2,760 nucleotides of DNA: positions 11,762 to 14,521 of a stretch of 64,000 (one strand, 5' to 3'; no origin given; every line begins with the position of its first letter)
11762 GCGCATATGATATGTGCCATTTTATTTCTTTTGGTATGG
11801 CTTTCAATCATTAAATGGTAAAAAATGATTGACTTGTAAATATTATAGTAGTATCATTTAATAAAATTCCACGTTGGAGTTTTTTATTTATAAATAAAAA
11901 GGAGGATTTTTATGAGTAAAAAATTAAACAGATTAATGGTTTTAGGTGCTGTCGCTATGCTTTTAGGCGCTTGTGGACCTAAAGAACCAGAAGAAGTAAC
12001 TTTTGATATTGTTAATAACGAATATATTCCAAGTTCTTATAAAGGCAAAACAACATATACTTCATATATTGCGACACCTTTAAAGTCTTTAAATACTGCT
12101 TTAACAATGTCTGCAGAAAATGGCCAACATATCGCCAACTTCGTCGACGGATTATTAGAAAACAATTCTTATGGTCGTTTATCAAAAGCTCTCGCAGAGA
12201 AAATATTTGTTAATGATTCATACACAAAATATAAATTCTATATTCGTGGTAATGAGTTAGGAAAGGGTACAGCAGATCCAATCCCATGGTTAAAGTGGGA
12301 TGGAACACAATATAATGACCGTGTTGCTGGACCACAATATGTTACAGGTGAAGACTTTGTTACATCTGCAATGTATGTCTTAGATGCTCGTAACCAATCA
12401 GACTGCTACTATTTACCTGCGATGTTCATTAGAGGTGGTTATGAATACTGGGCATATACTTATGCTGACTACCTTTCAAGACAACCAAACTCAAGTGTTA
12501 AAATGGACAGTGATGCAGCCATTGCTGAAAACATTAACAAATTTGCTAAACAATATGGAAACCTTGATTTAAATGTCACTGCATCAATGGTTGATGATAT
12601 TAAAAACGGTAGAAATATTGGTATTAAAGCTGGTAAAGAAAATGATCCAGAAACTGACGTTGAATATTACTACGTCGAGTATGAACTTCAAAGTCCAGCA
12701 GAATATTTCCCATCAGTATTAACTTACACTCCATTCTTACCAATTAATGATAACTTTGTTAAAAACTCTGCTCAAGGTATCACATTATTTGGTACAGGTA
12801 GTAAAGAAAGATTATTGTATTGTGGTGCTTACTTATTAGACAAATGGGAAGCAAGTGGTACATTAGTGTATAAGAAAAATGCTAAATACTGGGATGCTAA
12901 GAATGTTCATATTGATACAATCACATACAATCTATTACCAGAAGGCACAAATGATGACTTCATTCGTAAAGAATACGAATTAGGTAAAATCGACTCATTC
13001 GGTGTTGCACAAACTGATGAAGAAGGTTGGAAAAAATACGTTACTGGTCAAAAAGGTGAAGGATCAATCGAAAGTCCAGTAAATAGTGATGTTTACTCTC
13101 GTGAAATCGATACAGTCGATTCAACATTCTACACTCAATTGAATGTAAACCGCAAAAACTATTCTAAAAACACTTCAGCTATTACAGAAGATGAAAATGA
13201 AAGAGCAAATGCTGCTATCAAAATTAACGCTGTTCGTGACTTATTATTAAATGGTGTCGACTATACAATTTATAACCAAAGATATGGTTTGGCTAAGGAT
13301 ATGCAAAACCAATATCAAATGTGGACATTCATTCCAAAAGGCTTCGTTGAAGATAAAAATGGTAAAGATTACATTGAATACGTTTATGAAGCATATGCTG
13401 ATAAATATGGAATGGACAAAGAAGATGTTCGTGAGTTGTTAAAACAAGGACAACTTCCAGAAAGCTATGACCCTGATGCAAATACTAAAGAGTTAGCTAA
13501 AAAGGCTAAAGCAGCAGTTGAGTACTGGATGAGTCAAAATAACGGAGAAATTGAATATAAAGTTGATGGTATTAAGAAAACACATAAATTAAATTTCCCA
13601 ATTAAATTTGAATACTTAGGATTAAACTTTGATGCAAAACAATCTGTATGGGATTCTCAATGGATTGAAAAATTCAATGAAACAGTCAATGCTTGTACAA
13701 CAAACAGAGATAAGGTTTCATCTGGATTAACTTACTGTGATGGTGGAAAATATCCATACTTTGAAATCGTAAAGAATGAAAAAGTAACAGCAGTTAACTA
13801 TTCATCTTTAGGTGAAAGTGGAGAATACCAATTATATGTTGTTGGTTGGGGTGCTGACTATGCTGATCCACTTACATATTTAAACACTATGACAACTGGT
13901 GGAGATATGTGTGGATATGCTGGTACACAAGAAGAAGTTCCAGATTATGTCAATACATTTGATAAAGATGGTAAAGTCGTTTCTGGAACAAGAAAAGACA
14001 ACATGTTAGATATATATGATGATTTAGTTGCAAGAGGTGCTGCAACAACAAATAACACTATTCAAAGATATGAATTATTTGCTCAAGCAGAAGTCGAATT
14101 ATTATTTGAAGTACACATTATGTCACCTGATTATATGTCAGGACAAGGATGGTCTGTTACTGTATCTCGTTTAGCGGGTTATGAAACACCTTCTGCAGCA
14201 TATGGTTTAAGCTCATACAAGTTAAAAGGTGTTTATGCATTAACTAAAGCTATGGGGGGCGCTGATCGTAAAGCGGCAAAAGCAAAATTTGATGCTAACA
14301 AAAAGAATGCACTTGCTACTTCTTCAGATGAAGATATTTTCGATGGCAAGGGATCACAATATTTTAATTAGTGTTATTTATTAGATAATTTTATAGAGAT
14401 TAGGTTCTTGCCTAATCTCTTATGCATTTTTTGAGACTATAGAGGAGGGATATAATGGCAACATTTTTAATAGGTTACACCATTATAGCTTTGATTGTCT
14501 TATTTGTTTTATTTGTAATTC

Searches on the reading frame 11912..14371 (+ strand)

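Call 55: search_protein_families(library=pfam, proteins=[window:11912-14371:+], max_evalue=0.0001)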
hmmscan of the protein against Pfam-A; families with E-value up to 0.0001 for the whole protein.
window:11912-14371:+ (819 aa): 1 family
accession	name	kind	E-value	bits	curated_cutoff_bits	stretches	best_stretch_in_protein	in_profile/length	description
PF00496.27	SBP_bac_5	-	3.7e-13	49.8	32.4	1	249-346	70-160/368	Bacterial extracellular solute-binding proteins, family 5 Middle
